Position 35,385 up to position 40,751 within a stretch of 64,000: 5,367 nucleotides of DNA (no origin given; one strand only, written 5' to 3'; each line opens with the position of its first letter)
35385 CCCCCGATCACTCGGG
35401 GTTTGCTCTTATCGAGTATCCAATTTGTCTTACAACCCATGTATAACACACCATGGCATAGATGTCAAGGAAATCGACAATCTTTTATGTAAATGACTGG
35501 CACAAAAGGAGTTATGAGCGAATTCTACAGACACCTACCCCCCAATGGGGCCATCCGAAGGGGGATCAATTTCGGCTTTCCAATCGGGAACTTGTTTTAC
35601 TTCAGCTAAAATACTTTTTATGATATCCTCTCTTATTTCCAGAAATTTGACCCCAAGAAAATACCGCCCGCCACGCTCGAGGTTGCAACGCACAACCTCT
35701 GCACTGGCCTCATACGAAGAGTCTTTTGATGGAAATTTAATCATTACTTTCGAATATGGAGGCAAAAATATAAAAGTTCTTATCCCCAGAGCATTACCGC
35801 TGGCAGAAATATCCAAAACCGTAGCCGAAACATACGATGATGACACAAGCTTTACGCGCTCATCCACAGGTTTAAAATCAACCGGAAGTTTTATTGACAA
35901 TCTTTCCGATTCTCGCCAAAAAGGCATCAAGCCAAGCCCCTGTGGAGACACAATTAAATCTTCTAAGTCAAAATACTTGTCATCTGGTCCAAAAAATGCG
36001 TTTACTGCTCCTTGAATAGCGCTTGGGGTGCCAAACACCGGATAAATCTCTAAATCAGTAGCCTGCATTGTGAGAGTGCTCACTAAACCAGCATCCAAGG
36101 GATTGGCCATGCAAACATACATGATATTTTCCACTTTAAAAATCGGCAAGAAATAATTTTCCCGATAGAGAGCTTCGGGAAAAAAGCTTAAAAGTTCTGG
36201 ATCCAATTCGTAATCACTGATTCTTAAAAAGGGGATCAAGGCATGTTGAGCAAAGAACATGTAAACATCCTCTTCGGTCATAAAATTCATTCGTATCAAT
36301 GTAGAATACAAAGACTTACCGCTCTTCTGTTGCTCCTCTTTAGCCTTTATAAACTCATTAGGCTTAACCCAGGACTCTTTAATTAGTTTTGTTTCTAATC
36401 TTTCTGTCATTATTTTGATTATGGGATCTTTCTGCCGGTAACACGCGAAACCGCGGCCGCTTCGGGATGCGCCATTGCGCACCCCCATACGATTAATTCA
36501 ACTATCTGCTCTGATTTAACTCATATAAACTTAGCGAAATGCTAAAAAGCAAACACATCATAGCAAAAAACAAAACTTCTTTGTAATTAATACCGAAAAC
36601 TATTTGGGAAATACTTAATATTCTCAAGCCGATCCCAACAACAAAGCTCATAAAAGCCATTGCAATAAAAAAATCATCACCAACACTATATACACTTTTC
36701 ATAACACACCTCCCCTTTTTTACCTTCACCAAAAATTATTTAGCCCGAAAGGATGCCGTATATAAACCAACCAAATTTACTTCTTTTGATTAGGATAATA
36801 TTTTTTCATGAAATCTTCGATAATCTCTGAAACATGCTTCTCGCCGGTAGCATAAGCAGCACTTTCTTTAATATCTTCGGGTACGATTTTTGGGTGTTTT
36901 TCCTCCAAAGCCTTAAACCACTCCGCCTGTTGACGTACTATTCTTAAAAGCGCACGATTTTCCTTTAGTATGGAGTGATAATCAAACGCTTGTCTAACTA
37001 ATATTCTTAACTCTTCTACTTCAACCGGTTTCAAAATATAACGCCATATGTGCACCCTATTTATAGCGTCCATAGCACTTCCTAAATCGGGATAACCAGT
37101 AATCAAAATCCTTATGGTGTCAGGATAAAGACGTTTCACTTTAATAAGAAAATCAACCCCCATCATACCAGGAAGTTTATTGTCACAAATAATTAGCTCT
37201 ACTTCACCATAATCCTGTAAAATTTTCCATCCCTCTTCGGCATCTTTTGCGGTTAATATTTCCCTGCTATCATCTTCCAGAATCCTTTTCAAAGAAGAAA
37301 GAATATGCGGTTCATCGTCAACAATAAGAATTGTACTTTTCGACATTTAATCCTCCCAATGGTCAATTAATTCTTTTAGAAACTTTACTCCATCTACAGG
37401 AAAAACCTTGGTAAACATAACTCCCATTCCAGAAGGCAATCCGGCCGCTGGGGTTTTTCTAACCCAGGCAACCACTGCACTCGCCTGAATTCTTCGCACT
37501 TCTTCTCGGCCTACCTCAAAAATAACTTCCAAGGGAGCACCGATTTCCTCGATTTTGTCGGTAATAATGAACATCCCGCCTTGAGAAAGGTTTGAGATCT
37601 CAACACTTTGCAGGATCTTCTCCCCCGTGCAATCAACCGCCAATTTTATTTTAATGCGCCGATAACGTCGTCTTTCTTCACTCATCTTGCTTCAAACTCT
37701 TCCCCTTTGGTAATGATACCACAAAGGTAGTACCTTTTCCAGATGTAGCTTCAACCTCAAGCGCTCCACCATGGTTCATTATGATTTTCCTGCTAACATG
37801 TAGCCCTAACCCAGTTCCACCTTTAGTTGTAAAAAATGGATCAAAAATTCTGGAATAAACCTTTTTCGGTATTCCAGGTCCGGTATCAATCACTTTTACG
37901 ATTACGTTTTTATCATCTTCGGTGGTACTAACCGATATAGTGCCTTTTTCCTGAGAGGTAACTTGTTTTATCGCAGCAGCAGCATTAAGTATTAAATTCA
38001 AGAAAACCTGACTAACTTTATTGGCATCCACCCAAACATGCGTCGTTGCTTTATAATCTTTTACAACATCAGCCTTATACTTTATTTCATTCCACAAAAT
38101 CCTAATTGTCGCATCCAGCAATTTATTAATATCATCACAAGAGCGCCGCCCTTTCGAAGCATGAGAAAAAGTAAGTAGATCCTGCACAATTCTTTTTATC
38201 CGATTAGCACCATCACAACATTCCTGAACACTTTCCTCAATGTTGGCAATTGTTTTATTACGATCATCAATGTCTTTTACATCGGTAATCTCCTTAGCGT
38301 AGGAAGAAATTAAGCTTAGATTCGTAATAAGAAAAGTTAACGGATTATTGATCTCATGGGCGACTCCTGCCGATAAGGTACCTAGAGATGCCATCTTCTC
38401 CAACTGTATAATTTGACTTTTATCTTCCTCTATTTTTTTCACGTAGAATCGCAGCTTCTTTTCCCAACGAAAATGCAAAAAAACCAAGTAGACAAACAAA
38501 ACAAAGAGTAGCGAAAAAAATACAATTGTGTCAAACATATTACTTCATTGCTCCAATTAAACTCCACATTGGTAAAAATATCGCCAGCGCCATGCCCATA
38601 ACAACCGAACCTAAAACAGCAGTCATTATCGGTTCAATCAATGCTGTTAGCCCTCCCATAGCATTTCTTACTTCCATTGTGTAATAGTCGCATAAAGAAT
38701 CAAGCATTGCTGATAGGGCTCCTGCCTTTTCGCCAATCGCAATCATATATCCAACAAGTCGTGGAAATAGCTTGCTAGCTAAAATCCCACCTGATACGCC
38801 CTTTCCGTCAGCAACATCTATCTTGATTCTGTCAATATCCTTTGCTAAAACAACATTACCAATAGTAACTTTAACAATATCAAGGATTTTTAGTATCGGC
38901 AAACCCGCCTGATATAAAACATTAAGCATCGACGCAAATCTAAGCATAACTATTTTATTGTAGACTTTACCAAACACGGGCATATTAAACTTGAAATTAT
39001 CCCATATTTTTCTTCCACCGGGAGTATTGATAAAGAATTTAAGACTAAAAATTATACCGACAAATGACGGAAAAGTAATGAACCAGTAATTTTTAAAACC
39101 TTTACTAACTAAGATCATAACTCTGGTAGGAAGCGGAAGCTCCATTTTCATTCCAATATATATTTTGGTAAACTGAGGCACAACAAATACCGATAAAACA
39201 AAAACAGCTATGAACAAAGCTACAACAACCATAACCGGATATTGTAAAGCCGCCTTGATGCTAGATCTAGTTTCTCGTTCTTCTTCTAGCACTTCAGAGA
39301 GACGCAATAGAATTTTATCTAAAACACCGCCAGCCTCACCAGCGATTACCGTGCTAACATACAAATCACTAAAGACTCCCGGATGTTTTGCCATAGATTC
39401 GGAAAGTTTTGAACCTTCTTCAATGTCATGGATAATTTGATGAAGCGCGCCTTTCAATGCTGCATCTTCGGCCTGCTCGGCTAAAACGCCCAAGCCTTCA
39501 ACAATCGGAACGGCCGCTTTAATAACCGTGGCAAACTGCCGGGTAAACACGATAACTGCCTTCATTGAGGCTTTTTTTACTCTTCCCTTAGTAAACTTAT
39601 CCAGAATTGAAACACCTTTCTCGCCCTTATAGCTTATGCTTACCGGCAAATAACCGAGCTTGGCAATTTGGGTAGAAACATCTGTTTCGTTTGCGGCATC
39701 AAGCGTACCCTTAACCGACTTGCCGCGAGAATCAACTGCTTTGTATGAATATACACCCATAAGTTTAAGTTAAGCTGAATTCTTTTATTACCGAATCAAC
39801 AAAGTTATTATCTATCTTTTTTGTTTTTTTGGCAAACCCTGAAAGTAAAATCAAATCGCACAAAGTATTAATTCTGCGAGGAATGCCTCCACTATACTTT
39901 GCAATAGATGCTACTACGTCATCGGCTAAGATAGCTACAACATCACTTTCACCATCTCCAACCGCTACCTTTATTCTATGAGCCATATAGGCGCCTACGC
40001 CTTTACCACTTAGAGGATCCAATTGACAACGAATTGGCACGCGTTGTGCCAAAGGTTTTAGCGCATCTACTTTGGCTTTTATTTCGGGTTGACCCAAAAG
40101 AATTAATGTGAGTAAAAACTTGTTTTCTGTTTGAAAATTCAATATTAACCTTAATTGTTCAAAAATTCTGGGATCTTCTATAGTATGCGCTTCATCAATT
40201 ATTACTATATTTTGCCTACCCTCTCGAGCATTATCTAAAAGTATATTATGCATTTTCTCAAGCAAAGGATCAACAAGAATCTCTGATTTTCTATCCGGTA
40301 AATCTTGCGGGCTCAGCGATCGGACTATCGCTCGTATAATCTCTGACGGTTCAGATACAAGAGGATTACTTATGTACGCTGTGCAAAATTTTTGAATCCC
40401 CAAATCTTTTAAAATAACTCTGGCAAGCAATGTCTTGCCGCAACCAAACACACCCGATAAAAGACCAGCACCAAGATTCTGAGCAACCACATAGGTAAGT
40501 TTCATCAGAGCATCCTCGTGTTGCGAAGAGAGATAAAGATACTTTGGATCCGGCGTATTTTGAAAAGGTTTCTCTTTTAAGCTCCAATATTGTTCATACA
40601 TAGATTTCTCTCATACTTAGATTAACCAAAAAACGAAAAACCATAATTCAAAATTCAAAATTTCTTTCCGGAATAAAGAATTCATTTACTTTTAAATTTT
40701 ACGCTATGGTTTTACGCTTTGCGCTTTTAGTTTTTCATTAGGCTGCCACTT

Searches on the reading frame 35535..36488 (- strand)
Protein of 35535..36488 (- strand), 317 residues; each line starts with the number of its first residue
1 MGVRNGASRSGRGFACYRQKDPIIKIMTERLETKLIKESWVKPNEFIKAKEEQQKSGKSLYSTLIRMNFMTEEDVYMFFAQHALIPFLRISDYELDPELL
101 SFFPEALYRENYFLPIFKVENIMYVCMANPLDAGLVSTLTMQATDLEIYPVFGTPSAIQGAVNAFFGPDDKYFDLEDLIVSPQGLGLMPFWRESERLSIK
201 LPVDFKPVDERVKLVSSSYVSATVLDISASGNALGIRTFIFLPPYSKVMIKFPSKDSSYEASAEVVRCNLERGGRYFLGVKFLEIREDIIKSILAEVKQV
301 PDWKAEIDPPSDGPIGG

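Call 31: search_protein_families(library=pfam, proteins=[window:35535-36488:-], max_evalue=0.0001)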
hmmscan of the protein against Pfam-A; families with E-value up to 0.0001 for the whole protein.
window:35535-36488:- (317 aa): 2 families
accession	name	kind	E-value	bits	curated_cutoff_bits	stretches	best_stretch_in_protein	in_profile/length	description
PF05157.20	MshEN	-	3e-13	50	23.1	1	85-169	3-87/90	MshEN domain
PF07238.19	PilZ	-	1.7e-08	35.2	22.5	1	192-294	3-97/102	PilZ domain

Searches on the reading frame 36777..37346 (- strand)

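Call 31: search_protein_families(library=pfam, proteins=[window:36777-37346:-], max_evalue=0.0001)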
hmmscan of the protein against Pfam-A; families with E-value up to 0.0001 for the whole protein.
window:36777-37346:- (189 aa): 1 family
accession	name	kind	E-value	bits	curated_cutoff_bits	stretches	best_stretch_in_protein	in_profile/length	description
PF00072.30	Response_reg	-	2.6e-20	73.1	30.2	1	6-117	1-110/111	Response regulator receiver domain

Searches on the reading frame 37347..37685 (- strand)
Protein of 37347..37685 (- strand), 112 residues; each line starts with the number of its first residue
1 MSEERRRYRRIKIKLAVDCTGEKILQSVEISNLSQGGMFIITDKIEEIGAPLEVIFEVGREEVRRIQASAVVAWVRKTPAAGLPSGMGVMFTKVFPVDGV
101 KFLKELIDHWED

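Call 32: search_protein_families(library=pfam, proteins=[window:37347-37685:-], max_evalue=0.0001)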
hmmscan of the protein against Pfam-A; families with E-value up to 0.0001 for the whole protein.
window:37347-37685:- (112 aa): 1 family
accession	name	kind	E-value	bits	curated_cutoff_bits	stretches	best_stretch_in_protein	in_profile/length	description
PF07238.19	PilZ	-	5.7e-10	39.9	22.5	1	4-94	1-88/102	PilZ domain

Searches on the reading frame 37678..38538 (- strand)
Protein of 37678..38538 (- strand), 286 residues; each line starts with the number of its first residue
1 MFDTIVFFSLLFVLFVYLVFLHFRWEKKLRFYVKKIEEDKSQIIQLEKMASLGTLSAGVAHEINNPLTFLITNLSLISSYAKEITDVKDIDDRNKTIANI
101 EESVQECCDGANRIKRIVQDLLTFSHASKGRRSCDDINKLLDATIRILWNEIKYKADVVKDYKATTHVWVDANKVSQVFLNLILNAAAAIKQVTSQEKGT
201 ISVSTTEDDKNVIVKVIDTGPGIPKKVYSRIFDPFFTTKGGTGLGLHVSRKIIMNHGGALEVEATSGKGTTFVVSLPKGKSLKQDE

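Call 32: search_protein_families(library=pfam, proteins=[window:37678-38538:-], max_evalue=0.0001)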
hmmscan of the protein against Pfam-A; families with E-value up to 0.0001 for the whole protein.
window:37678-38538:- (286 aa): 3 families
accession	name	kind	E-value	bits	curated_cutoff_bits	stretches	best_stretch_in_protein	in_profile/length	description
PF02518.31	HATPase_c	-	1.7e-25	90.1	26.4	1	171-278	2-109/111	Histidine kinase-, DNA gyrase B-, and HSP90-like ATPase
PF00512.31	HisKA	-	2.5e-10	40.7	26.9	1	52-127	2-63/66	His Kinase A (phospho-acceptor) domain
PF14501.12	HATPase_c_5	-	2.2e-05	24.8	22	1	174-267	5-93/102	GHKL domain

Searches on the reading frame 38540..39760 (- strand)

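Call 32: search_protein_families(library=pfam, proteins=[window:38540-39760:-], max_evalue=0.0001)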
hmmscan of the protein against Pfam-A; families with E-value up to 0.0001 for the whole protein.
window:38540-39760:- (406 aa): 1 family
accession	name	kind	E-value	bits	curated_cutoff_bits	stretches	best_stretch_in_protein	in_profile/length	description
PF00482.28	T2SSF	-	3.5e-54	182.5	25.2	2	72-195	1-125/125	Type II secretion system (T2SS), protein F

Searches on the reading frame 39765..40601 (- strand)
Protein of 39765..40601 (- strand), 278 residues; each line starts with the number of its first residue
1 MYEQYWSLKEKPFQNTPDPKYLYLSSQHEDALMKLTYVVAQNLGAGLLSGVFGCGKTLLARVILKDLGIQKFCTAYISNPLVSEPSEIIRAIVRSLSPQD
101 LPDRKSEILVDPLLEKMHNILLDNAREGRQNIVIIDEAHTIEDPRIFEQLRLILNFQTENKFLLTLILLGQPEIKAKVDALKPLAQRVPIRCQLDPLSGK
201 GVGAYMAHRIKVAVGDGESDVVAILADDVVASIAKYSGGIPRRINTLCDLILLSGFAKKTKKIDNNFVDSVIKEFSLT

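Call 32: search_protein_families(library=pfam, proteins=[window:39765-40601:-], max_evalue=0.0001)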
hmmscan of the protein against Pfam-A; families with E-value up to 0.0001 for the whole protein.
window:39765-40601:- (278 aa): 4 families
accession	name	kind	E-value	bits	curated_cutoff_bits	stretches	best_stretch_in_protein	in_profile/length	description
PF13401.12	AAA_22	-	2.2e-17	64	27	1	44-175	6-127/130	AAA domain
PF00004.35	AAA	-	1.3e-06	29.4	21.2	1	47-147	2-85/131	ATPase family associated with various cellular activities (AAA)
PF00931.28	NB-ARC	-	2e-05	24.4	23.5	0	48-143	23-114/248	NB-ARC domain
PF13191.12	AAA_16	-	2.6e-05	25.2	32.6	1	30-142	10-145/167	AAA ATPase domain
